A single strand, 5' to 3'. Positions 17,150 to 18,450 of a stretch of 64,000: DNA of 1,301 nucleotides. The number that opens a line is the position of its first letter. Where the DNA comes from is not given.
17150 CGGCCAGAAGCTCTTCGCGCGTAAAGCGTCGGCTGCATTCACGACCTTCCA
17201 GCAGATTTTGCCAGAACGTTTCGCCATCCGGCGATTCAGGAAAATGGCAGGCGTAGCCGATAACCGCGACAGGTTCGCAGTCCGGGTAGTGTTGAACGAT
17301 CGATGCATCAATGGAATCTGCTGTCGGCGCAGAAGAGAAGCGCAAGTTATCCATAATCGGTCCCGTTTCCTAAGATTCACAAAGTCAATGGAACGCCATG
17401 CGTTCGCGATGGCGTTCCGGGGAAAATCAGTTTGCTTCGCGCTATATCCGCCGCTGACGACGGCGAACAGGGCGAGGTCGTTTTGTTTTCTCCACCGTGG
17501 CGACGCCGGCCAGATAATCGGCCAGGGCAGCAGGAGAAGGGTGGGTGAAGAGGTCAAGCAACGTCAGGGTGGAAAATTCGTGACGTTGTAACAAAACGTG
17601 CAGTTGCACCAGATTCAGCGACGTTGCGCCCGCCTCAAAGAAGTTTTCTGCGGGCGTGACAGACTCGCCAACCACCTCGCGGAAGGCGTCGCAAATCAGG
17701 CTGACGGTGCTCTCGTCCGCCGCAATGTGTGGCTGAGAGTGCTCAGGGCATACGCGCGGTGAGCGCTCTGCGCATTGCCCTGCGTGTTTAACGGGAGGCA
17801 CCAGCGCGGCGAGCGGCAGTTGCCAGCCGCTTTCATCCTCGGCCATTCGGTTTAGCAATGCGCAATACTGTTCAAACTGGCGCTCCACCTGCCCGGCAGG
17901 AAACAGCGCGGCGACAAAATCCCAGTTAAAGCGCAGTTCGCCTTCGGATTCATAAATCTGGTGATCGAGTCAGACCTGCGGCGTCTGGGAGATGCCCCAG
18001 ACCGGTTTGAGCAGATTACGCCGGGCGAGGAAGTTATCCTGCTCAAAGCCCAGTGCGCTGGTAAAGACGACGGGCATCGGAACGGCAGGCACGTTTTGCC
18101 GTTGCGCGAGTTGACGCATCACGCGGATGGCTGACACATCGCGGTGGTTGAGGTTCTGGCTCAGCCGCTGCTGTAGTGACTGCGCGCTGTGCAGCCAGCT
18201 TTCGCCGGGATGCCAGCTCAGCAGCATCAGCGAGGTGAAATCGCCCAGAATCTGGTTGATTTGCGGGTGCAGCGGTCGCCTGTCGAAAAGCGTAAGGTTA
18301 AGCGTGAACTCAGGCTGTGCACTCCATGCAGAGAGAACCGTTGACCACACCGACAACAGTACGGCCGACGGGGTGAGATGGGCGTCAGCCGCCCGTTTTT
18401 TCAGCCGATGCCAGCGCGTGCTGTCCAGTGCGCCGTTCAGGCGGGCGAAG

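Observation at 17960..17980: Premature in-frame stop in irp2 (HMWP2)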

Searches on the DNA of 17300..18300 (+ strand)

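Call 5: search_dna_similar(query=window:17700-18300:+, collection=ecoli_genomes, mode=near, max_rows=30)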
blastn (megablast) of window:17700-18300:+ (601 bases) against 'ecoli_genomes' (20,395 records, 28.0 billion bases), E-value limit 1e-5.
Records with a match: 2265; places in all: 2268; records where one place covers at least 80% of the query: 2265.
Genomes with a match: 2265 of 5426; with a place that covers at least 80% of the query: 2265. Places per genome that has any: lowest 1, median 1, highest 2. On chromosomes: 2264 places; on plasmids: 4.
Best place of each record, by identity: >=99% 2007; 95-99% 255; 90-95% 3.
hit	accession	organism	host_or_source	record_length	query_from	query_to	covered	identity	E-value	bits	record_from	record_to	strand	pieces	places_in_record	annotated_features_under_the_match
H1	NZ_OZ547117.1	Escherichia coli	Homo sapiens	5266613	1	601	100%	100.0%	0e+0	1110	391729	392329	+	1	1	irp2: yersiniabactin non-ribosomal peptide synthetase HMWP2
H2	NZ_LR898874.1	Escherichia coli strain MSB1_4I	Homo sapiens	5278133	1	601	100%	100.0%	0e+0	1110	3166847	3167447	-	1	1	irp2: yersiniabactin non-ribosomal peptide synthetase HMWP2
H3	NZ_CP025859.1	Escherichia coli strain 504239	Homo sapiens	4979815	1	601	100%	99.7%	0e+0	1099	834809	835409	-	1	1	irp2: yersiniabactin non-ribosomal peptide synthetase HMWP2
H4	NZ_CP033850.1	Escherichia coli strain FDAARGOS_497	Homo sapiens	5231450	1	601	100%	99.7%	0e+0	1099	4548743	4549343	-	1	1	irp2: yersiniabactin non-ribosomal peptide synthetase HMWP2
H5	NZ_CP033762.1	Escherichia coli strain FDAARGOS_536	Homo sapiens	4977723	1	601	100%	99.7%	0e+0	1099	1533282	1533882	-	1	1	irp2: yersiniabactin non-ribosomal peptide synthetase HMWP2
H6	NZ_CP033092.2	Escherichia coli DSM 30083 = JCM 1649 = ATCC 11775 strain ...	-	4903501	1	601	100%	99.7%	0e+0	1099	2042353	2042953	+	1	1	irp2: yersiniabactin non-ribosomal peptide synthetase HMWP2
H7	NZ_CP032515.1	Escherichia coli strain 118UI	Homo sapiens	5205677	1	601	100%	99.7%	0e+0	1099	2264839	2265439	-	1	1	irp2: yersiniabactin non-ribosomal peptide synthetase HMWP2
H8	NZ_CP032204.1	Escherichia coli strain AR_0013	missing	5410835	1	601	100%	99.7%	0e+0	1099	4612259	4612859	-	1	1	irp2: yersiniabactin non-ribosomal peptide synthetase HMWP2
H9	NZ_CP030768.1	Escherichia coli strain 2017C-4173W12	missing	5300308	1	601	100%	99.7%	0e+0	1099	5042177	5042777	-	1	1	irp2: yersiniabactin non-ribosomal peptide synthetase HMWP2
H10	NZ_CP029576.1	Escherichia coli strain DA33135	Homo sapiens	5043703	1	601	100%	99.7%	0e+0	1099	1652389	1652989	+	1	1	irp2: yersiniabactin non-ribosomal peptide synthetase HMWP2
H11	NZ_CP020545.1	Escherichia coli strain ZJ3920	Homo sapiens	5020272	1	601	100%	99.7%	0e+0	1099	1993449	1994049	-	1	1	irp2: yersiniabactin non-ribosomal peptide synthetase HMWP2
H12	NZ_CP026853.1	Escherichia coli strain MS7163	Homo sapiens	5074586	1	601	100%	99.7%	0e+0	1099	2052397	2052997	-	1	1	irp2: yersiniabactin non-ribosomal peptide synthetase HMWP2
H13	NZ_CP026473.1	Escherichia coli strain KBN10P04869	Homo sapiens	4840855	1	601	100%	99.7%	0e+0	1099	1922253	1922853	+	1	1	irp2: yersiniabactin non-ribosomal peptide synthetase HMWP2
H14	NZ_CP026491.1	Escherichia coli strain HS13-1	Homo sapiens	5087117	1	601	100%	99.7%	0e+0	1099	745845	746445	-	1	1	irp2: yersiniabactin non-ribosomal peptide synthetase HMWP2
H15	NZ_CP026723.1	Escherichia coli strain 266917_2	Homo sapiens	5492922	1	601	100%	99.7%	0e+0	1099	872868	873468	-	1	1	irp2: yersiniabactin non-ribosomal peptide synthetase HMWP2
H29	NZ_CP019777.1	Escherichia coli NU14 strain NU14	Homo sapiens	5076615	1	601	100%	99.7%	0e+0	1099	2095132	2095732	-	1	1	irp2: yersiniabactin non-ribosomal peptide synthetase HMWP2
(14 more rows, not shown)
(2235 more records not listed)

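Call 7: get_annotated_region(hit=H1, flank=12000)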
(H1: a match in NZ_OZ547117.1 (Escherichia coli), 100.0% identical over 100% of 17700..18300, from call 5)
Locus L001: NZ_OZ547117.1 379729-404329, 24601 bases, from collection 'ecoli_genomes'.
description: Escherichia coli isolate AF3 chromosome 1, complete sequence
organism: Escherichia coli (NCBI taxid 562)
replicon: chromosome; assembly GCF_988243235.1
host: Homo sapiens; source: blood culture; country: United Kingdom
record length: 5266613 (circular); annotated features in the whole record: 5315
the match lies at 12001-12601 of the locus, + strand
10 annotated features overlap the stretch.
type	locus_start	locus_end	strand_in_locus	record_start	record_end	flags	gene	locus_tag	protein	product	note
CDS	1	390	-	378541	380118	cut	ybtE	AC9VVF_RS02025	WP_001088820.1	yersiniabactin biosynthesis salycil-AMP ligase YbtE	-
CDS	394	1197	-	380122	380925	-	ybtT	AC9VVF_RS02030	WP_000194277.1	yersiniabactin biosynthesis thioesterase YbtT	-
CDS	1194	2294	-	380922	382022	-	ybtU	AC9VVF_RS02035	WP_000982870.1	yersiniabactin biosynthesis oxidoreductase YbtU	-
CDS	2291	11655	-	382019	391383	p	irp1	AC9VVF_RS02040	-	yersiniabactin polyketide synthase HMWP1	frameshifted; internal stop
CDS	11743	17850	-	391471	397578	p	irp2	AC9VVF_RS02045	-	yersiniabactin non-ribosomal peptide synthetase HMWP2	internal stop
CDS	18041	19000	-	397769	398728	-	ybtA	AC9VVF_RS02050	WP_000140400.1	yersiniabactin transcriptional regulator YbtA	-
CDS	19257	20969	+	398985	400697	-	ybtP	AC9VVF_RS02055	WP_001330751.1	yersiniabactin ABC transporter ATP-binding/permease protein YbtP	-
CDS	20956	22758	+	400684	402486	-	ybtQ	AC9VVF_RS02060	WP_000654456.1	yersiniabactin ABC transporter ATP-binding/permease protein YbtQ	-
CDS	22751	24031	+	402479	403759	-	ybtX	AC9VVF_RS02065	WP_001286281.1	yersiniabactin-associated zinc MFS transporter YbtX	-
CDS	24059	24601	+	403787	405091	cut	ybtS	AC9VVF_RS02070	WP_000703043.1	yersiniabactin biosynthesis salicylate synthase Irp9/YbtS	-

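Call 8: get_annotated_region(hit=H2, flank=12000)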
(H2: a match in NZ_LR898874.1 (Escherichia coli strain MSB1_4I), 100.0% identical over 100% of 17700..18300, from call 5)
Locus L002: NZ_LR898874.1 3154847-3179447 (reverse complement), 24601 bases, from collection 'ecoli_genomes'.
description: Escherichia coli strain MSB1_4I isolate MSB1_4I chromosome 1, complete sequence
organism: Escherichia coli strain MSB1_4I (NCBI taxid 562)
replicon: chromosome; assembly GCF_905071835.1
host: Homo sapiens; source: rectal swab; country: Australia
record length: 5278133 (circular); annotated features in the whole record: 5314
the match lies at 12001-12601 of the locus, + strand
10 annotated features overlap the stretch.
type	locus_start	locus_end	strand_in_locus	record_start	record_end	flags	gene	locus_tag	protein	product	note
CDS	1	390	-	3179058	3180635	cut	ybtE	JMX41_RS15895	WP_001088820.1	yersiniabactin biosynthesis salycil-AMP ligase YbtE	-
CDS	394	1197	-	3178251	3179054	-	ybtT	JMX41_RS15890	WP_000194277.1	yersiniabactin biosynthesis thioesterase YbtT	-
CDS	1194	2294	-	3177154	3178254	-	ybtU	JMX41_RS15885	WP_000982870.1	yersiniabactin biosynthesis oxidoreductase YbtU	-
CDS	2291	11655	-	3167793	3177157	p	irp1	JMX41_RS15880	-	yersiniabactin polyketide synthase HMWP1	frameshifted; internal stop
CDS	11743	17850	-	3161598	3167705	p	irp2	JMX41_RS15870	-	yersiniabactin non-ribosomal peptide synthetase HMWP2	internal stop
CDS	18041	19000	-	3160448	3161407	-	ybtA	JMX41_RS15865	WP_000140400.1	yersiniabactin transcriptional regulator YbtA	-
CDS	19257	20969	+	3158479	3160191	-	ybtP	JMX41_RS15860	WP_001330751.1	yersiniabactin ABC transporter ATP-binding/permease protein YbtP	-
CDS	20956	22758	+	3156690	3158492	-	ybtQ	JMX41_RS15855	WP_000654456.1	yersiniabactin ABC transporter ATP-binding/permease protein YbtQ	-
CDS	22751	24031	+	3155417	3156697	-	ybtX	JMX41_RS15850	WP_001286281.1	yersiniabactin-associated zinc MFS transporter YbtX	-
CDS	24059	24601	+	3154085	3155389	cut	ybtS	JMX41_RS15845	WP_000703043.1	yersiniabactin biosynthesis salicylate synthase Irp9/YbtS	-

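Call 9: get_annotated_region(hit=H6, flank=12000)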
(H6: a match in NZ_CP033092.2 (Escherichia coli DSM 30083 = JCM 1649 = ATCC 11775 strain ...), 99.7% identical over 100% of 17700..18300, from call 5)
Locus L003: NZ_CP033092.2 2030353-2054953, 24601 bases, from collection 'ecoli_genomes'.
description: Escherichia coli DSM 30083 = JCM 1649 = ATCC 11775 chromosome, complete genome
organism: Escherichia coli DSM 30083 = JCM 1649 = ATCC 11775 strain ATCC 11775 (NCBI taxid 866789)
replicon: chromosome; assembly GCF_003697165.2
host: -; source: -; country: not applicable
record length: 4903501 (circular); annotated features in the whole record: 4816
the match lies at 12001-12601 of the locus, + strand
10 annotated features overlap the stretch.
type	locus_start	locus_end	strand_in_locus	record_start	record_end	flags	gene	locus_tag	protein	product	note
CDS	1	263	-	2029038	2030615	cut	ybtE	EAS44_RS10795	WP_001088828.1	yersiniabactin biosynthesis salycil-AMP ligase YbtE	-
CDS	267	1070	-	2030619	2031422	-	ybtT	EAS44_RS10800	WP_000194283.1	yersiniabactin biosynthesis thioesterase YbtT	-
CDS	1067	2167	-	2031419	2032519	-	ybtU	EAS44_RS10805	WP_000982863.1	yersiniabactin biosynthesis oxidoreductase YbtU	-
CDS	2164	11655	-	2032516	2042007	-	irp1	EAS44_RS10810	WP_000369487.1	yersiniabactin polyketide synthase HMWP1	-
CDS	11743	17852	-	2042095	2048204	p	irp2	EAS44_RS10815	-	yersiniabactin non-ribosomal peptide synthetase HMWP2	frameshifted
CDS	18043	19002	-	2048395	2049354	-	ybtA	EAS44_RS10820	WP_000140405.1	yersiniabactin transcriptional regulator YbtA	-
CDS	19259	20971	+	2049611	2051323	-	ybtP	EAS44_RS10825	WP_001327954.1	yersiniabactin ABC transporter ATP-binding/permease protein YbtP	-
CDS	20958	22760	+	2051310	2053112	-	ybtQ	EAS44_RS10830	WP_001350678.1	yersiniabactin ABC transporter ATP-binding/permease protein YbtQ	-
CDS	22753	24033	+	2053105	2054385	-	ybtX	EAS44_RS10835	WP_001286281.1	yersiniabactin-associated zinc MFS transporter YbtX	-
CDS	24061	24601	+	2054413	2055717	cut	ybtS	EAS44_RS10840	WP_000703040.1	yersiniabactin biosynthesis salicylate synthase Irp9/YbtS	-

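Call 10: get_annotated_region(hit=H29, flank=12000)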
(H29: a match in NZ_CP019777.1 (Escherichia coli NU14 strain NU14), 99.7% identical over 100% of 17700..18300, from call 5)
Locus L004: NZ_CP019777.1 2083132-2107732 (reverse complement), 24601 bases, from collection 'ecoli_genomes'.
description: Escherichia coli NU14 chromosome, complete genome
organism: Escherichia coli NU14 strain NU14 (NCBI taxid 569579)
replicon: chromosome; assembly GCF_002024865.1
host: Homo sapiens; source: urine; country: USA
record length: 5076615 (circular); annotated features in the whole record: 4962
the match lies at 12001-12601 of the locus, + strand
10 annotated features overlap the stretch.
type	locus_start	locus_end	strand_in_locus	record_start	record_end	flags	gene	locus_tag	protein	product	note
CDS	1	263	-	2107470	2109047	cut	ybtE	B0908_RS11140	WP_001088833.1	yersiniabactin biosynthesis salycil-AMP ligase YbtE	-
CDS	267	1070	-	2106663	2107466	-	ybtT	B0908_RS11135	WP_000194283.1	yersiniabactin biosynthesis thioesterase YbtT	-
CDS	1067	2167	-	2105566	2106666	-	ybtU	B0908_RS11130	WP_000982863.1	yersiniabactin biosynthesis oxidoreductase YbtU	-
CDS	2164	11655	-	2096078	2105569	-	irp1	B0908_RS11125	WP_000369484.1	yersiniabactin polyketide synthase HMWP1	-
CDS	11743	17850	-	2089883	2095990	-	irp2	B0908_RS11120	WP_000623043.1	yersiniabactin non-ribosomal peptide synthetase HMWP2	-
CDS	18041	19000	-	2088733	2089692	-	ybtA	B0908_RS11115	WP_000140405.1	yersiniabactin transcriptional regulator YbtA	-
CDS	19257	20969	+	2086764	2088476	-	ybtP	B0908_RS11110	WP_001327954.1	yersiniabactin ABC transporter ATP-binding/permease protein YbtP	-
CDS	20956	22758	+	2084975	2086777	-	ybtQ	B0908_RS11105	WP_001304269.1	yersiniabactin ABC transporter ATP-binding/permease protein YbtQ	-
CDS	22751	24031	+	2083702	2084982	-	ybtX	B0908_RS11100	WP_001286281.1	yersiniabactin-associated zinc MFS transporter YbtX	-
CDS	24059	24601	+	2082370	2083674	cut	ybtS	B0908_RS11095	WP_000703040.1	yersiniabactin biosynthesis salicylate synthase Irp9/YbtS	-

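Call 19: search_dna_similar(query=window:17941-18001:+, collection=ecoli_genomes, mode=near, max_rows=15)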
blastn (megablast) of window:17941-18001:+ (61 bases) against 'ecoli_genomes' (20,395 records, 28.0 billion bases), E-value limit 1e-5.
Records with a match: 2264; places in all: 2267; records where one place covers at least 80% of the query: 2264.
Genomes with a match: 2264 of 5426; with a place that covers at least 80% of the query: 2264. Places per genome that has any: lowest 1, median 1, highest 2. On chromosomes: 2263 places; on plasmids: 4.
Best place of each record, by identity: >=99% 2; 95-99% 2262.
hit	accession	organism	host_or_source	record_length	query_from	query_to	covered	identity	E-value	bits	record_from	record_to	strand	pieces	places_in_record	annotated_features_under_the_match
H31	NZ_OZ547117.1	Escherichia coli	Homo sapiens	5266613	1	61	100%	100.0%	5e-23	113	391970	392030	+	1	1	irp2: yersiniabactin non-ribosomal peptide synthetase HMWP2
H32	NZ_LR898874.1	Escherichia coli strain MSB1_4I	Homo sapiens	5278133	1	61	100%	100.0%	5e-23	113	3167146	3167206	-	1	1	irp2: yersiniabactin non-ribosomal peptide synthetase HMWP2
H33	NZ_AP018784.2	Escherichia coli strain SK1144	-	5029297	1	61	100%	98.4%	2e-21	108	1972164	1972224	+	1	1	irp2: yersiniabactin non-ribosomal peptide synthetase HMWP2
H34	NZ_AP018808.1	Escherichia coli strain E2865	Bos taurus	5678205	1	61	100%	98.4%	2e-21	108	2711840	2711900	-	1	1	irp2: yersiniabactin non-ribosomal peptide synthetase HMWP2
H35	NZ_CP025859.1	Escherichia coli strain 504239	Homo sapiens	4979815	1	61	100%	98.4%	2e-21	108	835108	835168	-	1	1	irp2: yersiniabactin non-ribosomal peptide synthetase HMWP2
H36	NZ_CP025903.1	Escherichia coli strain 300709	Homo sapiens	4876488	1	61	100%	98.4%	2e-21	108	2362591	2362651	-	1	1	irp2: yersiniabactin non-ribosomal peptide synthetase HMWP2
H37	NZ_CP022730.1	Escherichia coli strain SA186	Homo sapiens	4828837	1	61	100%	98.4%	2e-21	108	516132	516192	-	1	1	irp2: yersiniabactin non-ribosomal peptide synthetase HMWP2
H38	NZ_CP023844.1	Escherichia coli strain 4/1-1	Homo sapiens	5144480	1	61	100%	98.4%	2e-21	108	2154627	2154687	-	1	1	irp2: yersiniabactin non-ribosomal peptide synthetase HMWP2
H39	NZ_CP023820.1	Escherichia coli strain 7/2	Homo sapiens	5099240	1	61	100%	98.4%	2e-21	108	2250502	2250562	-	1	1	irp2: yersiniabactin non-ribosomal peptide synthetase HMWP2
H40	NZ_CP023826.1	Escherichia coli strain 4/4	Homo sapiens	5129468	1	61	100%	98.4%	2e-21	108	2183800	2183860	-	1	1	irp2: yersiniabactin non-ribosomal peptide synthetase HMWP2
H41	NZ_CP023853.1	Escherichia coli strain 2/0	Homo sapiens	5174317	1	61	100%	98.4%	2e-21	108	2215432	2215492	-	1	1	irp2: yersiniabactin non-ribosomal peptide synthetase HMWP2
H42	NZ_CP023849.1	Escherichia coli strain 4/0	Homo sapiens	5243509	1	61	100%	98.4%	2e-21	108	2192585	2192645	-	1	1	irp2: yersiniabactin non-ribosomal peptide synthetase HMWP2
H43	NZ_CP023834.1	Escherichia coli strain 4/2-1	Homo sapiens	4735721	1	61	100%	98.4%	2e-21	108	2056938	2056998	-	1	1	irp2: yersiniabactin non-ribosomal peptide synthetase HMWP2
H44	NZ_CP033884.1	Escherichia coli strain 50579417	Homo sapiens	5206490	1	61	100%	98.4%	2e-21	108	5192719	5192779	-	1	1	irp2: yersiniabactin non-ribosomal peptide synthetase HMWP2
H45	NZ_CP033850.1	Escherichia coli strain FDAARGOS_497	Homo sapiens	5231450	1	61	100%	98.4%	2e-21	108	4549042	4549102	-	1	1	irp2: yersiniabactin non-ribosomal peptide synthetase HMWP2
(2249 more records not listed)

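Call 31: search_rna_families(source=window, start=17300, end=18300, threshold=evalue, max_evalue=10)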
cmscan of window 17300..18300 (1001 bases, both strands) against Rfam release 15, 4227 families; matches with E-value up to 10: 1.
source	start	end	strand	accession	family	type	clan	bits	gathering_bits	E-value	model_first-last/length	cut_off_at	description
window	18054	18171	+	RF02882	MH_s36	Gene; sRNA;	-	16.8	46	8.2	1-92/92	no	Mesorhizobail RNA 36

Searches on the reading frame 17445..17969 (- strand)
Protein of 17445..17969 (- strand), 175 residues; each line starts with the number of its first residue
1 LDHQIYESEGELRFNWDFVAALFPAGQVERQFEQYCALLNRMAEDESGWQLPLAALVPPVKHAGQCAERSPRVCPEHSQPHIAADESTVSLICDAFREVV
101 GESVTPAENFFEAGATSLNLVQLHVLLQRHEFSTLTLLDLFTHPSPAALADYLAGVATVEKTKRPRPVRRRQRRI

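Call 33: search_protein_families(library=pfam, proteins=[window:17445-17969:-], max_evalue=0.01)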
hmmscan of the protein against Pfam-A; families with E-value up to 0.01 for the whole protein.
window:17445-17969:- (175 aa): 1 family
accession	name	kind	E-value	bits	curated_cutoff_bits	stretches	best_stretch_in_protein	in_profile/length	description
PF00550.31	PP-binding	-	5.5e-10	39.8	20.8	1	92-153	3-67/67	Phosphopantetheine attachment site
